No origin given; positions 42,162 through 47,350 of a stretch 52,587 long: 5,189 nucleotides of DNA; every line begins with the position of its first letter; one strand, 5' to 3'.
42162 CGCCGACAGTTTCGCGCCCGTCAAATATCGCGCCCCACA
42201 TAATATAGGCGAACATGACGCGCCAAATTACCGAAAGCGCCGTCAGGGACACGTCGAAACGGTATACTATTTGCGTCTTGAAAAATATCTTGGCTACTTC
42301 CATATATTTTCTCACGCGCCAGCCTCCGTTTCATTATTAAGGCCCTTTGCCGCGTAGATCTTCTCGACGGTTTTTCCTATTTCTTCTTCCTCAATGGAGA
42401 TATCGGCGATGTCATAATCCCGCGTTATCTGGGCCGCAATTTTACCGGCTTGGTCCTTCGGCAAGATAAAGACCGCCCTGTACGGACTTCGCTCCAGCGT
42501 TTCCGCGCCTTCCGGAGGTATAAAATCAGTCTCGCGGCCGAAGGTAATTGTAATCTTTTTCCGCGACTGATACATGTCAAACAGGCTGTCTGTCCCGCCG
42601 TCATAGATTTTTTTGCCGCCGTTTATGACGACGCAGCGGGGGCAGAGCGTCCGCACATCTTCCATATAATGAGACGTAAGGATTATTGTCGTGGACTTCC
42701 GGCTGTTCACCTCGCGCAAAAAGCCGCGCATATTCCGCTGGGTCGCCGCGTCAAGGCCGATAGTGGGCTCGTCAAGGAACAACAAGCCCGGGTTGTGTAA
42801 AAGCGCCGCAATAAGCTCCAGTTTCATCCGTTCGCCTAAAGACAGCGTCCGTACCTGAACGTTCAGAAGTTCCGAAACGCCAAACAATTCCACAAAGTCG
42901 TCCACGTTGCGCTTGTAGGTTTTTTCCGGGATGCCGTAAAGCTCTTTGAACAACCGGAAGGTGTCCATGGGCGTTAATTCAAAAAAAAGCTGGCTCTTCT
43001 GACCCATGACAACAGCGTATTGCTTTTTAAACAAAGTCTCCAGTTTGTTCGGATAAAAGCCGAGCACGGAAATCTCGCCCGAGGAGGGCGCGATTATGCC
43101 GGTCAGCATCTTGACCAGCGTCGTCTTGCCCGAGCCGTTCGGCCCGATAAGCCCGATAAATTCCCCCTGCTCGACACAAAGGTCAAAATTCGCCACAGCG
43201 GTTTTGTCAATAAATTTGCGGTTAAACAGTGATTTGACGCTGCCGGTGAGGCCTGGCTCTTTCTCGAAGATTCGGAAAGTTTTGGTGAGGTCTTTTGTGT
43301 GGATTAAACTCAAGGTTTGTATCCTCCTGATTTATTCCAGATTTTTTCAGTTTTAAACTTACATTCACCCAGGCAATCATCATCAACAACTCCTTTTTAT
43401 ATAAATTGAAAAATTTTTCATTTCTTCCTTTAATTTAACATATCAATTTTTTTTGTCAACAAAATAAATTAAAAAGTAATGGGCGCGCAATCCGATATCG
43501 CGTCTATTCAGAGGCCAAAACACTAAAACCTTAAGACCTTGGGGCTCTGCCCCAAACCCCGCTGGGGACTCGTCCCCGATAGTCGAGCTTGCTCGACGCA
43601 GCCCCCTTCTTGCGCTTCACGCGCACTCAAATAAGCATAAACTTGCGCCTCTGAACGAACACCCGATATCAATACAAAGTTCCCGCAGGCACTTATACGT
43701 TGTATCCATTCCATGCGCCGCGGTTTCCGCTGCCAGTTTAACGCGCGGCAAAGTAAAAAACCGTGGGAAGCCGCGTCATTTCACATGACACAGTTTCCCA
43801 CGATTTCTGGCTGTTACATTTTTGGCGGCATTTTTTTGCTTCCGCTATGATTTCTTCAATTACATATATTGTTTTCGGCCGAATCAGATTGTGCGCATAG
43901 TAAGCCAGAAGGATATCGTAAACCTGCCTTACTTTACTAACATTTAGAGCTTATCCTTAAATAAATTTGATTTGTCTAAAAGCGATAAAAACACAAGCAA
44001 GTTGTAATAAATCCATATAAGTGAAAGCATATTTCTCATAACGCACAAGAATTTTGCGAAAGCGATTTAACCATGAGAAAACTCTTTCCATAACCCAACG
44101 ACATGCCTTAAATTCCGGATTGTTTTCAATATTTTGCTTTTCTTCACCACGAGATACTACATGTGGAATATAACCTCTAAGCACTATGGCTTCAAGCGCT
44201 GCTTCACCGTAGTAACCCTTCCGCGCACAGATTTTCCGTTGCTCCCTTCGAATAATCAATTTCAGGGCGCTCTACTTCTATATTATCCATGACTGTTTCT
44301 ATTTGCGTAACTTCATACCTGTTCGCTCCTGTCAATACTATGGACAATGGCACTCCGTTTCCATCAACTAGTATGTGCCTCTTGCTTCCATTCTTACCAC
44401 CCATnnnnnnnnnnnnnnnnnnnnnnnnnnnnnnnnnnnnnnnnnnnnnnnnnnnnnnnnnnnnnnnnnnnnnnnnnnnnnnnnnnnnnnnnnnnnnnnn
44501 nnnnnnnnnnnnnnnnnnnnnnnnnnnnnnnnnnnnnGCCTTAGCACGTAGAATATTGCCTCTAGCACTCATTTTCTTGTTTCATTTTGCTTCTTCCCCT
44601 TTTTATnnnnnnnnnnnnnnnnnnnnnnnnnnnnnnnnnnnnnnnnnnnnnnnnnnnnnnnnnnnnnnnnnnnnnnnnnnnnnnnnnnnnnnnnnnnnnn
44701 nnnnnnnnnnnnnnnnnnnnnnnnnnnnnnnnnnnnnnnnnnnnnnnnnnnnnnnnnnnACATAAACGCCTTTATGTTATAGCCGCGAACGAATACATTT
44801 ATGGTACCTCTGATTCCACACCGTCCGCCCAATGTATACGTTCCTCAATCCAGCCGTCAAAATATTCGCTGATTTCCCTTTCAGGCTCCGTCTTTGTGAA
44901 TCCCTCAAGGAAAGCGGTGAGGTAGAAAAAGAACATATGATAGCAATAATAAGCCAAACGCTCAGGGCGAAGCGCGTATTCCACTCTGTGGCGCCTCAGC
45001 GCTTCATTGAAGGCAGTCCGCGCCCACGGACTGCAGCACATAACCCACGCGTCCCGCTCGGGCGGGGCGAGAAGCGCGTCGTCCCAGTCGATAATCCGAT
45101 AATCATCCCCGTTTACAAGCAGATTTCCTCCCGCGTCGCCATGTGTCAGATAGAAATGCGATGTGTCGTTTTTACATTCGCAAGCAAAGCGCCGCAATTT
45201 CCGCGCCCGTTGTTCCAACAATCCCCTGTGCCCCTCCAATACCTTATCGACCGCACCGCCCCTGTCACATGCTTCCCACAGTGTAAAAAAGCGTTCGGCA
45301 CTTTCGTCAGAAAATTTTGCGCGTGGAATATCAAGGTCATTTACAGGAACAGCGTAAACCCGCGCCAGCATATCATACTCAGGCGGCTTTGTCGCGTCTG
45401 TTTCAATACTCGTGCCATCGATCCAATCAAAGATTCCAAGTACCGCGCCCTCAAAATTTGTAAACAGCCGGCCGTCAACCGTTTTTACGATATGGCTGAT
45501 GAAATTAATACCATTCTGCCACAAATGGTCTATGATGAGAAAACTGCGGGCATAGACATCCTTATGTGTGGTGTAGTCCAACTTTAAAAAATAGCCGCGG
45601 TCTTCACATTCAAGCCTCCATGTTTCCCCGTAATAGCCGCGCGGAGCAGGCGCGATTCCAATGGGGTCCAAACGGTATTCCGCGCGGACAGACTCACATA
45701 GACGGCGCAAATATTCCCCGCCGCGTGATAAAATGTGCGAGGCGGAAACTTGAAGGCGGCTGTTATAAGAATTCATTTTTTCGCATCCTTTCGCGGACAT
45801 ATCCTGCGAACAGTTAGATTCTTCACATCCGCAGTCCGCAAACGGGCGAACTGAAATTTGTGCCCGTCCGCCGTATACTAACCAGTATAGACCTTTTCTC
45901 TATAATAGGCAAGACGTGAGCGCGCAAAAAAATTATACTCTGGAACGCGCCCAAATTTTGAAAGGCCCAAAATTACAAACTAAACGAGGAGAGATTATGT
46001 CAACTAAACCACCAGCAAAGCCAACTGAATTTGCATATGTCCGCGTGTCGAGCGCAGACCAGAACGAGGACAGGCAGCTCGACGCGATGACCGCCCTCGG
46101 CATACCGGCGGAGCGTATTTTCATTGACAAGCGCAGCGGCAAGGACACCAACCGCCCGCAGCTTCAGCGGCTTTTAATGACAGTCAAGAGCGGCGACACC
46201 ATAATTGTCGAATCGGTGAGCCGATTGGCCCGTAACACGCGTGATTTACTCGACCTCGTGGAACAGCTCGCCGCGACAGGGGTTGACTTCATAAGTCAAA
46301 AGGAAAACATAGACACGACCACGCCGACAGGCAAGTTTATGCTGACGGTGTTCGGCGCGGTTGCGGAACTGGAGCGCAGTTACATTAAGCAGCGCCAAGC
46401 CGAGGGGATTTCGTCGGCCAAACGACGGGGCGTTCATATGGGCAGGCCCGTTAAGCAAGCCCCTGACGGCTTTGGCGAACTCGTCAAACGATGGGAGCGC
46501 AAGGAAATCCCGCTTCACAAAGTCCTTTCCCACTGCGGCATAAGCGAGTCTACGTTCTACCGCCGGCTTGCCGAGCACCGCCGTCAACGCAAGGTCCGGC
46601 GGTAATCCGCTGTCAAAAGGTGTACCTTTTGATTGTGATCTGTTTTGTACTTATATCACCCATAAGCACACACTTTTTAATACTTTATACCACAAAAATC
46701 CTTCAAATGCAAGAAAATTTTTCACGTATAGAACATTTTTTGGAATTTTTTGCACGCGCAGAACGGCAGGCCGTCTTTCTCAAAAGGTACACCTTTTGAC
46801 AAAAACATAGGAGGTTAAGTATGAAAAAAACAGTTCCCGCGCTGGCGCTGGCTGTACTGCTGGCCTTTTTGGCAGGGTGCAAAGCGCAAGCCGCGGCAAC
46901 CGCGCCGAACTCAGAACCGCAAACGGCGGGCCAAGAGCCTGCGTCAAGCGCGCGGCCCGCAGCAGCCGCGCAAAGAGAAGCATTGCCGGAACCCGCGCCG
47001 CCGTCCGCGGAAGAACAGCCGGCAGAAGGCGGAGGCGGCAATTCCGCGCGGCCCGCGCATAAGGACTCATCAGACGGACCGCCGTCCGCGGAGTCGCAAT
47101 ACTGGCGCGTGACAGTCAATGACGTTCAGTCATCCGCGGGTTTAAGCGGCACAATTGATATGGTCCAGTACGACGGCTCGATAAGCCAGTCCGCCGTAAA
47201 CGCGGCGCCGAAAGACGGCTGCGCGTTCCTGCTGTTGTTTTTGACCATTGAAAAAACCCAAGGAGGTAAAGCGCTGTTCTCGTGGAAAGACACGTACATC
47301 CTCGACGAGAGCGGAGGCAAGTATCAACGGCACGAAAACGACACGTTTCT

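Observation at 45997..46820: Serine-invertase inverton: perfect 22-bp inverted repeats with a 2-bp asymmetric core bracket a promoter assembled facing away from the downstream operon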

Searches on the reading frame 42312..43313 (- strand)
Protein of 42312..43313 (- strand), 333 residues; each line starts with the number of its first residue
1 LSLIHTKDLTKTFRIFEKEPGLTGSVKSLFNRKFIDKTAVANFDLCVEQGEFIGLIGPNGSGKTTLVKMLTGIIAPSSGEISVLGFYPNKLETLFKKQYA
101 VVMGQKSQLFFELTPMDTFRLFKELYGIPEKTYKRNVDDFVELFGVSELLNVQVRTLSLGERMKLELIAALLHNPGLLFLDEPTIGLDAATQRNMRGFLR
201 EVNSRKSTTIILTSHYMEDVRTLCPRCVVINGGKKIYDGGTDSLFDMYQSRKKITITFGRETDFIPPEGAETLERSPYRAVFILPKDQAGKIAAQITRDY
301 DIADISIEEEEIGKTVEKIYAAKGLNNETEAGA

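Call 64: search_protein_families(library=pfam, proteins=[window:42312-43313:-], max_evalue=0.01)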
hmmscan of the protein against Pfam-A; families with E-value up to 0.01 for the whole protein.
window:42312-43313:- (333 aa): 7 families
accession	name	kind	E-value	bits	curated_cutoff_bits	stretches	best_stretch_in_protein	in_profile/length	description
PF00005.33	ABC_tran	-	2.1e-26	93.6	25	1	42-184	3-136/137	ABC transporter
PF13304.12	AAA_21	-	1.5e-14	55.3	27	2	140-215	221-298/304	AAA domain, putative AbiEii toxin, Type IV TA system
PF13175.12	AAA_15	-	0.00091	19.4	32.1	0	52-76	25-49/374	AAA ATPase domain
PF00004.35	AAA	-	0.0011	19.8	21.2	0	55-99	3-38/131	ATPase family associated with various cellular activities (AAA)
PF02463.25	SMC_N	-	0.002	18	40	0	50-68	24-42/220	RecF/RecN/SMC N terminal domain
PF13555.12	AAA_29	-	0.0073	16.5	27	0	52-77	24-49/61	P-loop containing region of AAA domain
PF13476.12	AAA_23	-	0.0093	17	27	0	51-71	20-40/201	AAA domain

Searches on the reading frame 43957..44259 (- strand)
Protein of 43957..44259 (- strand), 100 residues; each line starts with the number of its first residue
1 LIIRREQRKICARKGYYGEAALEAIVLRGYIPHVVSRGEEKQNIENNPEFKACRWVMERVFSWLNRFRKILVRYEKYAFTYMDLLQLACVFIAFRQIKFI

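Call 64: search_protein_families(library=pfam, proteins=[window:43957-44259:-], max_evalue=0.01)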
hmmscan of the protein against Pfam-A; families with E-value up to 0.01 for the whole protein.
window:43957-44259:- (100 aa): 2 families
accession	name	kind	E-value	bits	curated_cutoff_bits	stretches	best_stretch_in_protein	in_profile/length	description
PF13586.12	DDE_Tnp_1_2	-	1.5e-09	38.6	29.2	1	11-94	2-85/86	Transposase DDE domain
PF01609.27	DDE_Tnp_1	-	4.4e-07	30.3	23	1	6-90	76-197/200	Transposase DDE domain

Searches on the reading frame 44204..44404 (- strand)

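Call 64: search_protein_families(library=pfam, proteins=[window:44204-44404:-], max_evalue=0.01)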
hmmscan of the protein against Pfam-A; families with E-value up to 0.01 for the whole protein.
window:44204-44404:- (66 aa): 1 family
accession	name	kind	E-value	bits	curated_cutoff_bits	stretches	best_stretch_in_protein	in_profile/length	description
PF01609.27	DDE_Tnp_1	-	2.2e-06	28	23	1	4-43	33-73/200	Transposase DDE domain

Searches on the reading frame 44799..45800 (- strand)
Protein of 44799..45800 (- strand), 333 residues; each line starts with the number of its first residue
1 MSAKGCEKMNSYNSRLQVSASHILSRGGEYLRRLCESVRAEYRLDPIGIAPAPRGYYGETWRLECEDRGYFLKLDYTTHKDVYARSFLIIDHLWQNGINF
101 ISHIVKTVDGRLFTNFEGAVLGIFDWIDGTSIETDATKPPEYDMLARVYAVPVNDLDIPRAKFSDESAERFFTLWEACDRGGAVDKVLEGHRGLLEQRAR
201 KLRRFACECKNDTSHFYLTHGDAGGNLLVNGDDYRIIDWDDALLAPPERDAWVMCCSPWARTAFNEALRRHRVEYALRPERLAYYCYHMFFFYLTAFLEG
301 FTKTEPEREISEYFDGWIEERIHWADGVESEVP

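Call 5: search_protein_families(library=pfam, proteins=[window:44799-45800:-], max_evalue=0.01)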
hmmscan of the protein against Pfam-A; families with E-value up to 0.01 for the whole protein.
window:44799-45800:- (333 aa): 1 family
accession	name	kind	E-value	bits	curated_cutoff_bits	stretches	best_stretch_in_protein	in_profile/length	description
PF01636.29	APH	-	2e-13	51.1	23.2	1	49-274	2-228/239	Phosphotransferase enzyme family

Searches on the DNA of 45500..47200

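Call 65: search_rna_families(source=window, start=45500, end=47200, threshold=evalue, max_evalue=1)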
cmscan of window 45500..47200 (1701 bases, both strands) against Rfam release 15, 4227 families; matches with E-value up to 1: 0.
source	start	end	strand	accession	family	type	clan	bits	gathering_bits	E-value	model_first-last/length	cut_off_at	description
